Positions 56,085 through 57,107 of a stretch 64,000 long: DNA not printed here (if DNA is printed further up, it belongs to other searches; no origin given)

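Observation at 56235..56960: Stand-alone soluble fusion of the two interacting pilus-motor modules (PilC/GspF domain + PilB/GspE N2 domain), with no membrane anchor and no ATPase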

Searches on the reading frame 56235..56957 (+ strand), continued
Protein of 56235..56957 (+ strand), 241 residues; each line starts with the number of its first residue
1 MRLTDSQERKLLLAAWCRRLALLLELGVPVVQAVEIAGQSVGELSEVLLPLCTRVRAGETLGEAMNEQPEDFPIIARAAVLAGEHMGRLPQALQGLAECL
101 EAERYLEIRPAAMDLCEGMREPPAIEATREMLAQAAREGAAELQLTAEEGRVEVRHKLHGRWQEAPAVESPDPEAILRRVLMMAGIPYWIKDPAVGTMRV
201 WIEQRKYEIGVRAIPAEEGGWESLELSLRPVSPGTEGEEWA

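Call 22: predict_structure(alignment_id=A1)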
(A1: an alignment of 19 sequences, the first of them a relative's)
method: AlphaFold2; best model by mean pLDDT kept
length: 241 residues; sequences in the alignment: 19
mean_pLDDT: 82.6   pTM: 0.49
mean pLDDT of the five models: 82.6, 81.9, 81.1, 80.9, 79.6
residues with pLDDT >= 90: 102; 70-90: 102; 50-70: 16; < 50: 21
segments of 3 or more residues with pLDDT < 50: 107-119, 234-241
pLDDT, mean of each block of 10 residues (from residue 1): 73 91 94 84 73 90 89 88 91 92 56 44 83 91 93 93 91 89 83 88 83 87 92 47 33
secondary structure, 60 per line:
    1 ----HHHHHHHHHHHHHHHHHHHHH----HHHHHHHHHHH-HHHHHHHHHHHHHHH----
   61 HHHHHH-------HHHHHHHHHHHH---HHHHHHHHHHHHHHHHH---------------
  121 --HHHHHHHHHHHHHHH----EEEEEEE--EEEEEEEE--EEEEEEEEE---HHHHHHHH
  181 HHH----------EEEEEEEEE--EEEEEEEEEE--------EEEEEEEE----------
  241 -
elements in order: H5-25 H30-40 H42-56 H61-66 H74-85 H89-105 H123-137 E142-148 E151-158 E161-169 H173-183 E194-202 E205-214 E223-230

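Call 24: search_protein_representatives(alignment_id=A1)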
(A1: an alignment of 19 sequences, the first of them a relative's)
Query: 19 sequences, 241 profile positions. Proteins with E-value up to 0.001 (for the whole library): 16535; up to 1e-10: 3277; up to 1e-30: 3. The best 150 are listed.
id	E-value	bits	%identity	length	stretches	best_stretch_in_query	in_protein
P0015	8.7e-118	408.6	-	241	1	1-240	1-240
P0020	1.5e-58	214.7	-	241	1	6-235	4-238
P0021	1.3e-51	191.9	-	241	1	12-231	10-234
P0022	1.0e-27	113.7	-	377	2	14-211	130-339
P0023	1.2e-27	113.5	-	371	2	13-232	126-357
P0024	1.6e-27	113.1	-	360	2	13-230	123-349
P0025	8.5e-27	110.7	-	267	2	13-109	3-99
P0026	8.9e-26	107.4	-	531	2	8-220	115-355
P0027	2.2e-25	106.1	-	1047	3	16-186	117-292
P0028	3.6e-25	105.4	-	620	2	9-230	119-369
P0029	3.6e-25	105.4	-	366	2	13-112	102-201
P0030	8.0e-25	104.3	-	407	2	6-107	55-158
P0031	3.3e-24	102.2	-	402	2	12-108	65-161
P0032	4.5e-24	101.8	-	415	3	41-233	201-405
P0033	9.9e-24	100.7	-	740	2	18-219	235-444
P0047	1.5e-21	93.6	-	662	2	9-226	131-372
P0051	3.7e-21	92.2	-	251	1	8-229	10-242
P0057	1.0e-20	90.8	-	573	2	13-230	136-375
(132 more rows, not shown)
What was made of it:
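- On ECF-linked (T2SSF)2-N2(-ATPase) lineage found in this session: Single HMM stretches cover query residues about 9-230 in P0023, P0024, P0028, P0047 and others (call 24).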

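Call 25: search_protein_families(library=pfam, proteins=[P0022, P0023, P0026, P0028, P0033, P0047, P0051, P0027, P0057, P0020], max_evalue=0.01)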
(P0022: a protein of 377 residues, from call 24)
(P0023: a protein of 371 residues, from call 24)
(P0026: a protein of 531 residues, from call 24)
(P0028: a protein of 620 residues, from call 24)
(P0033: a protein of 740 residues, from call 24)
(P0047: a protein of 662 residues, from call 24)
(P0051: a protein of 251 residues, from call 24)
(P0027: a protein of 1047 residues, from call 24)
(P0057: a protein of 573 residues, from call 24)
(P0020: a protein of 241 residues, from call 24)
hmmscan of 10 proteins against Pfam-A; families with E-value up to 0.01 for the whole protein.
P0022 (377 aa): 1 family
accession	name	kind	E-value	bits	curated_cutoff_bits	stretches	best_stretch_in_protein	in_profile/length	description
PF00482.28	T2SSF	-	8.5e-36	123.1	25.2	2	28-112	4-89/125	Type II secretion system (T2SS), protein F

P0023 (371 aa): 1 family
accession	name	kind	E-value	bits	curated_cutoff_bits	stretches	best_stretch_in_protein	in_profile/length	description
PF00482.28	T2SSF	-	1.8e-34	118.9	25.2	2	133-222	5-95/125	Type II secretion system (T2SS), protein F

P0026 (531 aa): 6 families
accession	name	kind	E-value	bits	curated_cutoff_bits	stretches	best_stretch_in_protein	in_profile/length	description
PF00437.27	T2SSE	-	1.5e-73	248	24.9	1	252-530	2-280/370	Type II/IV secretion system protein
PF00482.28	T2SSF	-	1.3e-41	141.9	25.2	2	126-215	4-94/125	Type II secretion system (T2SS), protein F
PF13401.12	AAA_22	-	0.00027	21.7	27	1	391-434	4-47/130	AAA domain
PF13191.12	AAA_16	-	0.006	17.5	32.6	1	380-511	8-129/167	AAA ATPase domain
PF13245.12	AAA_19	-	0.0073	16.9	25.1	0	380-492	1-124/134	AAA domain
PF13086.12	AAA_11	-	0.0092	16.2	27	0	379-419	5-44/257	AAA domain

P0028 (620 aa): 4 families
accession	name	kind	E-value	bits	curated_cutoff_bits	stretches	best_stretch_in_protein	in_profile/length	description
PF00437.27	T2SSE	-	9.3e-80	268.5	24.9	1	258-617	4-369/370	Type II/IV secretion system protein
PF00482.28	T2SSF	-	2.1e-31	108.9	25.2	2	126-217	1-93/125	Type II secretion system (T2SS), protein F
PF13604.12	AAA_30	-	0.0021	18.2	27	1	382-423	4-45/191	AAA domain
PF13191.12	AAA_16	-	0.0062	17.5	32.6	0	389-424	17-52/167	AAA ATPase domain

P0033 (740 aa): 7 families
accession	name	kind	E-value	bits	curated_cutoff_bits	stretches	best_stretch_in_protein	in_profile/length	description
PF00437.27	T2SSE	-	3.1e-108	362.2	24.9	1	348-728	8-370/370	Type II/IV secretion system protein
PF00482.28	T2SSF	-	4e-30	104.8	25.2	2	124-208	1-86/125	Type II secretion system (T2SS), protein F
PF13604.12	AAA_30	-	0.00042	20.5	27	1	474-513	10-49/191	AAA domain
PF25199.1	nSTAND_NTPase5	-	0.00059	20.1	34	1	484-525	43-85/145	Novel STAND NTPase 5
PF13401.12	AAA_22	-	0.00074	20.3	27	1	481-520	4-43/130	AAA domain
PF13191.12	AAA_16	-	0.0018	19.3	32.6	1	481-596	23-124/167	AAA ATPase domain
PF05970.20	PIF1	-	0.0086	16.1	25.9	0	481-516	21-56/223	PIF1-like helicase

P0047 (662 aa): 3 families
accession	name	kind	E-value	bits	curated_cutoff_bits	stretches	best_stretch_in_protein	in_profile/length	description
PF00437.27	T2SSE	-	2.4e-94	316.5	24.9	1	267-652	4-370/370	Type II/IV secretion system protein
PF00482.28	T2SSF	-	3.5e-26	92.1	25.2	2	138-222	1-87/125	Type II secretion system (T2SS), protein F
PF01155.25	HypA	-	0.0092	16.4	28.9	0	89-140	26-74/112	Hydrogenase/urease nickel incorporation, metallochaperone, hypA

P0051 (251 aa): 2 families
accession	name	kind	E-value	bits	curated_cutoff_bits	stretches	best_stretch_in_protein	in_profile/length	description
PF00482.28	T2SSF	-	7e-08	32.9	25.2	1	18-108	1-92/125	Type II secretion system (T2SS), protein F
PF00437.27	T2SSE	-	0.0012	18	24.9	1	131-230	4-102/370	Type II/IV secretion system protein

P0027 (1047 aa): 22 families
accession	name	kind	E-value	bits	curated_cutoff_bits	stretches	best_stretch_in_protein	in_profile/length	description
PF00437.27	T2SSE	-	3.3e-236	783.3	24.9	2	661-1042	6-370/370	Type II/IV secretion system protein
PF00482.28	T2SSF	-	5.4e-22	78.5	25.2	2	118-203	2-88/125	Type II secretion system (T2SS), protein F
PF13401.12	AAA_22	-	3.1e-06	28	27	0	798-840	6-48/130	AAA domain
PF25199.1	nSTAND_NTPase5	-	1.3e-05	25.5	34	0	361-389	38-66/145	Novel STAND NTPase 5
PF20720.3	nSTAND3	-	1.6e-05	25.1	27.2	0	363-394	16-48/155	Novel STAND NTPase 3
PF13191.12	AAA_16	-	2e-05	25.6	32.6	0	354-396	10-60/167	AAA ATPase domain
PF13173.12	AAA_14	-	5.1e-05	23.7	27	0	799-837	4-43/129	AAA domain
PF02492.25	cobW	-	7e-05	22.9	20.7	0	800-824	3-27/180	CobW/HypB/UreG, nucleotide-binding domain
PF13555.12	AAA_29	-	0.00015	21.9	27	0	362-381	20-39/61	P-loop containing region of AAA domain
PF13604.12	AAA_30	-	0.00018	21.7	27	0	787-828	8-49/191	AAA domain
PF01637.24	ATPase_2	-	0.00021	21.6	33.2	0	796-823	19-46/225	ATPase domain predominantly from Archaea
PF00005.33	ABC_tran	-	0.00022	22.3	25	0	800-832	14-45/137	ABC transporter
PF13476.12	AAA_23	-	0.00024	22.2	27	0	798-816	20-38/201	AAA domain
PF05729.18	NACHT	-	0.00062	20.1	26.7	0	799-821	2-24/167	NACHT domain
PF13481.12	AAA_25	-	0.0012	18.9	27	0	799-818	35-54/195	AAA domain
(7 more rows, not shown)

P0057 (573 aa): 4 families
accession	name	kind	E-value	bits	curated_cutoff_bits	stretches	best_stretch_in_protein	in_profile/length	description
PF00437.27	T2SSE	-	8.9e-53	179.7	24.9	1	268-570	10-318/370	Type II/IV secretion system protein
PF00482.28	T2SSF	-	2.1e-35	121.8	25.2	2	30-125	2-98/125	Type II secretion system (T2SS), protein F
PF13604.12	AAA_30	-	0.0011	19.1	27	1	389-432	3-46/191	AAA domain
PF13245.12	AAA_19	-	0.0031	18.1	25.1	1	393-434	2-41/134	AAA domain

P0020 (241 aa): 1 family
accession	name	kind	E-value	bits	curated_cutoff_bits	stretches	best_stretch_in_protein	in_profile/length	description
PF00482.28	T2SSF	-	2.6e-13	50.5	25.2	1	14-104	1-94/125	Type II secretion system (T2SS), protein F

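Call 26: fold_search(model_id=the predicted structure, library=pdb)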
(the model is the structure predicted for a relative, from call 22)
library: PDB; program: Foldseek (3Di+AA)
matches with E <= 10: 1820; with E <= 0.001: 32
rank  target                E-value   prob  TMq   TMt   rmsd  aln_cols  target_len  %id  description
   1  1p9w                  3.6e-07  1.00  0.39  0.25   3.1       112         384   22  Crystal Structure of Vibrio cholerae putative NTPase EpsE (released 2003-10-14)
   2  5zfr_C                5.4e-07  1.00  0.37  0.24   3.0       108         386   20  Crystal structure of PilB, an extension ATPase motor of Type IV pilus, from Geobacter sulfurreducens (released 2018-09-19)
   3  5it5_A                6.3e-07  1.00  0.39  0.25   2.6       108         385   17  Thermus thermophilus PilB core ATPase region (released 2016-10-19)
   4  5zfr_B                6.3e-07  1.00  0.37  0.24   3.3       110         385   20  Crystal structure of PilB, an extension ATPase motor of Type IV pilus, from Geobacter sulfurreducens (released 2018-09-19)
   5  5tsh_C                1.2e-06  1.00  0.39  0.25   3.3       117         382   19  PilB from Geobacter metallireducens bound to AMP-PNP (released 2017-05-17)
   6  5oiu_B                1.4e-06  1.00  0.39  0.25   2.5       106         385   17  Crystal structure of PilF type IV pilus assembly ATPase from Thermus thermophilus (released 2018-08-08)
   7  5oiu_C                1.8e-06  1.00  0.37  0.24   3.2       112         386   17  Crystal structure of PilF type IV pilus assembly ATPase from Thermus thermophilus (released 2018-08-08)
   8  5tsh_D                1.9e-06  1.00  0.35  0.23   4.0       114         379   20  PilB from Geobacter metallireducens bound to AMP-PNP (released 2017-05-17)
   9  5tsg_D                2.2e-06  1.00  0.36  0.24   3.7       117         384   20  PilB from Geobacter metallireducens bound to ADP (released 2017-05-17)
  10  1p9r                  2.3e-06  1.00  0.35  0.23   3.4       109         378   21  Crystal Structure of Vibrio cholerae putative NTPase EpsE (released 2003-10-14)
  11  5tsh_F                3.2e-06  1.00  0.36  0.23   2.8       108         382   20  PilB from Geobacter metallireducens bound to AMP-PNP (released 2017-05-17)
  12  4pht_C                3.8e-06  1.00  0.37  0.21  12.4       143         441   20  ATPase GspE in complex with the cytoplasmic domain of GspL from the Vibrio vulnificus type II Secretion system (released 2014-11-26)
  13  4pht_B                3.8e-06  1.00  0.37  0.21  16.6       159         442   19  ATPase GspE in complex with the cytoplasmic domain of GspL from the Vibrio vulnificus type II Secretion system (released 2014-11-26)
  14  5tsg_B                4.0e-06  1.00  0.39  0.25   3.5       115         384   20  PilB from Geobacter metallireducens bound to ADP (released 2017-05-17)
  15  5zfr_A                4.0e-06  1.00  0.36  0.24   3.2       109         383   22  Crystal structure of PilB, an extension ATPase motor of Type IV pilus, from Geobacter sulfurreducens (released 2018-09-19)
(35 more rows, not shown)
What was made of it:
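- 56598..56930 (+): PilB/GspE N2-like domain, residues about 122-232 (alpha1, beta1-3, alpha2, beta4-6). Foldseek vs EpsE/PilB/PilF E=4e-7 (call 26).
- On PilC/GspF/TadB platform proteins: Foldseek matches EpsF/OutF (call 26).
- On PilB/GspE/PilT secretion ATPases: Foldseek E=4e-7 (call 26).
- Checked: Foldseek on the first model matches the EpsE/PilB/PilF N2 domains at E=4e-7 to 1e-5, and its N-half matches EpsF/OutF cytoplasmic domains at about 1e-4 (call 26).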

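Call 30: find_homologous_proteins(query=P0028, max_evalue=1e-30)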
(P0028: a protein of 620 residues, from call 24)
Query P0028 (620 aa): 2602 proteins with E <= 1e-30 among 8000 candidates; the best 120 are listed.
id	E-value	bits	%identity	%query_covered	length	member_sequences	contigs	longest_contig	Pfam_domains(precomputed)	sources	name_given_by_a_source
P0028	0.0e+0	1351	100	100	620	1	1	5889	PF00437.27,PF00482.29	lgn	-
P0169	1.4e-100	356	30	58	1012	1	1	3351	PF13173.13,PF05157.21,PF00437.27,PF13604.13,PF13555.13,PF13401.13,PF01637.25,PF25199.2,PF20720.4,PF13191.13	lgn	-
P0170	1.4e-100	356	31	56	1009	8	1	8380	PF13173.13,PF05157.21,PF00437.27,PF13604.13,PF13555.13,PF13401.13,PF01637.25,PF25199.2,PF20720.4,PF13191.13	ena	-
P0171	2.7e-99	352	30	58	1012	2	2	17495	PF13173.13,PF00437.27,PF13604.13,PF13555.13,PF00004.36,PF13401.13,PF04851.22,PF05157.21,PF02492.26,PF00005.34,PF12775.14,PF25199.2,PF20720.4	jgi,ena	-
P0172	5.4e-99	351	32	58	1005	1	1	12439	PF13173.13,PF00437.27,PF13604.13,PF13555.13,PF00004.36,PF13401.13,PF01637.25,PF04851.22,PF13191.13,PF02492.26,PF07724.21,PF00005.34,PF12775.14,PF25199.2,PF20720.4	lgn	-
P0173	7.4e-87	310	29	57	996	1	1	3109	PF00225.30,PF13173.13,PF00437.27,PF13604.13,PF00005.34,PF12775.14,PF13401.13,PF01637.25,PF25199.2,PF20720.4,PF13191.13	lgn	-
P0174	1.1e-86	310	34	48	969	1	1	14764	PF13173.13,PF05157.21,PF00437.27,PF13604.13,PF13401.13,PF25199.2,PF04851.22,PF20720.4,PF13191.13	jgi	jgi:type IV pilus assembly protein PilB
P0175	1.8e-86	309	32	58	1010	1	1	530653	PF05157.21,PF13086.13,PF00437.27,PF13401.13,PF25199.2,PF04851.22,PF20720.4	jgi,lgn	-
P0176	3.9e-86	308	29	57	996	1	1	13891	PF00225.30,PF13173.13,PF00437.27,PF13604.13,PF00005.34,PF12775.14,PF13401.13,PF01637.25,PF25199.2,PF20720.4,PF13191.13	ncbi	-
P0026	1.2e-85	306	38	83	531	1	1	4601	PF00437.27,PF00482.29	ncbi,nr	ncbi:MAG: Flp pilus assembly complex ATPase component TadA, partial [Armatimonadetes bacterium]|nr:F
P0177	2.0e-77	279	34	98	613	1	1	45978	PF00437.27,PF00482.29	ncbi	-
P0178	3.9e-76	275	40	59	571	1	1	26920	PF05157.21,PF00437.27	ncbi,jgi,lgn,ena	-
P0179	5.2e-74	268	40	60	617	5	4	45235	PF05157.21,PF00437.27,PF00072.31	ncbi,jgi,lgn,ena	-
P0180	1.4e-73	267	32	89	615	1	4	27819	PF00437.27,PF00482.29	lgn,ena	-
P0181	5.1e-73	265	39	60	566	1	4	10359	PF05157.21,PF00437.27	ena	-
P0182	5.8e-73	265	33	98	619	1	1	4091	PF00437.27,PF00482.29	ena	-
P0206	2.7e-70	256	33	98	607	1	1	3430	PF00437.27,PF00482.29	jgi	jgi:general secretion pathway protein E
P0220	5.4e-69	251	33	90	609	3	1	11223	PF00437.27,PF00482.29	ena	-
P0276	2.6e-67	246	33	98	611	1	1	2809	PF00437.27,PF00482.29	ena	-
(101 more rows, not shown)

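Call 32: find_encoding_contigs(protein=P0177, flank=10000, max_places=2)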
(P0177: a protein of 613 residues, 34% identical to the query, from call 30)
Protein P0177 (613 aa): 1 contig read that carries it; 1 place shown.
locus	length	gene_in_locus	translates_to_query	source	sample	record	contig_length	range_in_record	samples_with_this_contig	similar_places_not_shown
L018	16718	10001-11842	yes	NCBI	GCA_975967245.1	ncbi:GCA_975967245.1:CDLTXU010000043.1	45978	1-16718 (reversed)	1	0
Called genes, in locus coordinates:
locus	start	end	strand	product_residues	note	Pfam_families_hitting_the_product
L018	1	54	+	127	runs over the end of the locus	-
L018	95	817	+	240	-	PF01507:PAPS_reduct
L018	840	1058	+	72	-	PF09834:DUF2061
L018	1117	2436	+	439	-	PF03460:NIR_SIR_ferr, PF01077:NIR_SIR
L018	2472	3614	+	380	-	PF02492:cobW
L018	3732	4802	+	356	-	PF05343:Peptidase_M42, PF01546:Peptidase_M20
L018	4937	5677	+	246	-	PF00106:adh_short, PF08659:KR, PF13561:adh_short_C2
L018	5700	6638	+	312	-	PF00248:Aldo_ket_red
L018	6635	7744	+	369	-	PF13517:FG-GAP_3 (faint), PF01839:FG-GAP (faint)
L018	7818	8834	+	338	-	PF08240:ADH_N, PF16912:Glu_dehyd_C (weak), PF00107:ADH_zinc_N, PF13602:ADH_zinc_N_2 (weak)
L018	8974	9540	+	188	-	PF07638:Sigma70_ECF (weak), PF04542:Sigma70_r2, PF08281:Sigma70_r4_2, PF04545:Sigma70_r4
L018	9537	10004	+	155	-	PF13490:zf-HC2 (faint)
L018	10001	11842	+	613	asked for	PF00482:T2SSF, PF00437:T2SSE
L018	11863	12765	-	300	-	PF00126:HTH_1, PF03466:LysR_substrate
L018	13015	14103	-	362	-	PF04015:DUF362, PF00037:Fer4 (weak), PF12837:Fer4_6 (faint), PF13237:Fer4_10 (weak), PF12838:Fer4_7 (weak), PF13187:Fer4_9 (weak), PF13484:Fer4_16 (faint)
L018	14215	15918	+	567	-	PF00890:FAD_binding_2, PF02910:Succ_DH_flav_C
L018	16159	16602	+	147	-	-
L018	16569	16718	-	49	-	?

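Call 33: find_encoding_contigs(protein=P0180, flank=10000, max_places=2)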
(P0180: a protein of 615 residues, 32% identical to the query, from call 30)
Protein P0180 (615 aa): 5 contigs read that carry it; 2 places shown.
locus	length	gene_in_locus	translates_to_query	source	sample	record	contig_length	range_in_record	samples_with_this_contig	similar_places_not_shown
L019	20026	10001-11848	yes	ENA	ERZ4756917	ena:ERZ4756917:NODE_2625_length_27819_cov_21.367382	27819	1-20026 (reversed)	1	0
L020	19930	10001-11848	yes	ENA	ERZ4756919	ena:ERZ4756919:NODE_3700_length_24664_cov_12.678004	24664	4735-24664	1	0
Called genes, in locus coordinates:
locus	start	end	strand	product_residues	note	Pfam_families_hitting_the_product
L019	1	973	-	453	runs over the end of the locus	PF01264:Chorismate_synt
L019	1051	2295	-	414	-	PF00764:Arginosuc_synth, PF20979:Arginosuc_syn_C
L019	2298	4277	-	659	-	PF17297:PEPCK_N, PF00821:PEPCK_GTP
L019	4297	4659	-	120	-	PF10057:MpsC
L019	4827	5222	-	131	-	PF10057:MpsC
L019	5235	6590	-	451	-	PF00206:Lyase_1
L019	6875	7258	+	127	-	PF02311:AraC_binding, PF07883:Cupin_2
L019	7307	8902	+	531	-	PF03781:FGE-sulfatase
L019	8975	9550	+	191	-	PF04542:Sigma70_r2, PF08281:Sigma70_r4_2, PF04545:Sigma70_r4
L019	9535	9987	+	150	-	PF13490:zf-HC2 (weak), PF12728:HTH_17 (faint)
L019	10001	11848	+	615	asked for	PF00482:T2SSF, PF00437:T2SSE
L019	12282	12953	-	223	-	PF13191:AAA_16 (faint), PF00005:ABC_tran, PF13304:AAA_21 (faint)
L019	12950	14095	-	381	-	PF02687:FtsX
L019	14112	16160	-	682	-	PF07715:Plug, PF00593:TonB_dep_Rec_b-barrel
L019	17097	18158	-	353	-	PF01544:CorA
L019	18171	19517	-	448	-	PF00753:Lactamase_B, PF12706:Lactamase_B_2, PF16661:Lactamase_B_6, PF10996:Beta-Casp, PF07521:RMMBL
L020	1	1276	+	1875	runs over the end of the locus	PF01835:MG2, PF17791:MG3 (faint), PF07703:A2M_BRD, PF00207:A2M, PF07678:TED_complement, PF17973:bMG10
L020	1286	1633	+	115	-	-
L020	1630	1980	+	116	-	PF12973:Cupin_7 (weak), PF02311:AraC_binding, PF07883:Cupin_2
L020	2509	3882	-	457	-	PF01264:Chorismate_synt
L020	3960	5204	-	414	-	PF00764:Arginosuc_synth, PF20979:Arginosuc_syn_C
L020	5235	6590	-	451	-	PF00206:Lyase_1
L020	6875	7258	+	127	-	PF02311:AraC_binding, PF07883:Cupin_2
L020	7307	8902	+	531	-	PF03781:FGE-sulfatase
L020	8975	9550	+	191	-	PF04542:Sigma70_r2, PF08281:Sigma70_r4_2, PF04545:Sigma70_r4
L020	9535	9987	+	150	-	PF13490:zf-HC2 (weak), PF12728:HTH_17 (faint)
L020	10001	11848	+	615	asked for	PF00482:T2SSF, PF00437:T2SSE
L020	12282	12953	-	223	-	PF13191:AAA_16 (faint), PF00005:ABC_tran, PF13304:AAA_21 (faint)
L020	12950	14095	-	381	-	PF02687:FtsX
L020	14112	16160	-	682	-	PF07715:Plug, PF00593:TonB_dep_Rec_b-barrel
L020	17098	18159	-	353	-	PF01544:CorA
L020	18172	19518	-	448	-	PF00753:Lactamase_B, PF12706:Lactamase_B_2, PF16661:Lactamase_B_6, PF10996:Beta-Casp, PF07521:RMMBL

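Call 34: find_encoding_contigs(protein=P0220, flank=10000, max_places=2)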
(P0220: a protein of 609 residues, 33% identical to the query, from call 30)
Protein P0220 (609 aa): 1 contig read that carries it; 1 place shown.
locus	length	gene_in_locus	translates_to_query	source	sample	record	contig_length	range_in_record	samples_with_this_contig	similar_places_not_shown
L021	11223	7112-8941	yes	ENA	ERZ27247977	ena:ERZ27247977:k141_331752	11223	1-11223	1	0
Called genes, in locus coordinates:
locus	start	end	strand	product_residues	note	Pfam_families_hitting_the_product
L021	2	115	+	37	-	?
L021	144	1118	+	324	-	-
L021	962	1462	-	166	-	PF02915:Rubrerythrin, PF21349:RUBY_RBDX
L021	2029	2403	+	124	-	PF02311:AraC_binding, PF07883:Cupin_2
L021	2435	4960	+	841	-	PF16126:DUF4838, PF06452:CBM9_1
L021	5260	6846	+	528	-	PF03781:FGE-sulfatase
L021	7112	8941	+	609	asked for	PF00482:T2SSF, PF00437:T2SSE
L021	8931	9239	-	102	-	PF06803:DUF1232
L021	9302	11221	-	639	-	?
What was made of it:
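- One long form, L021, lacks the sigma pair (call 34).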
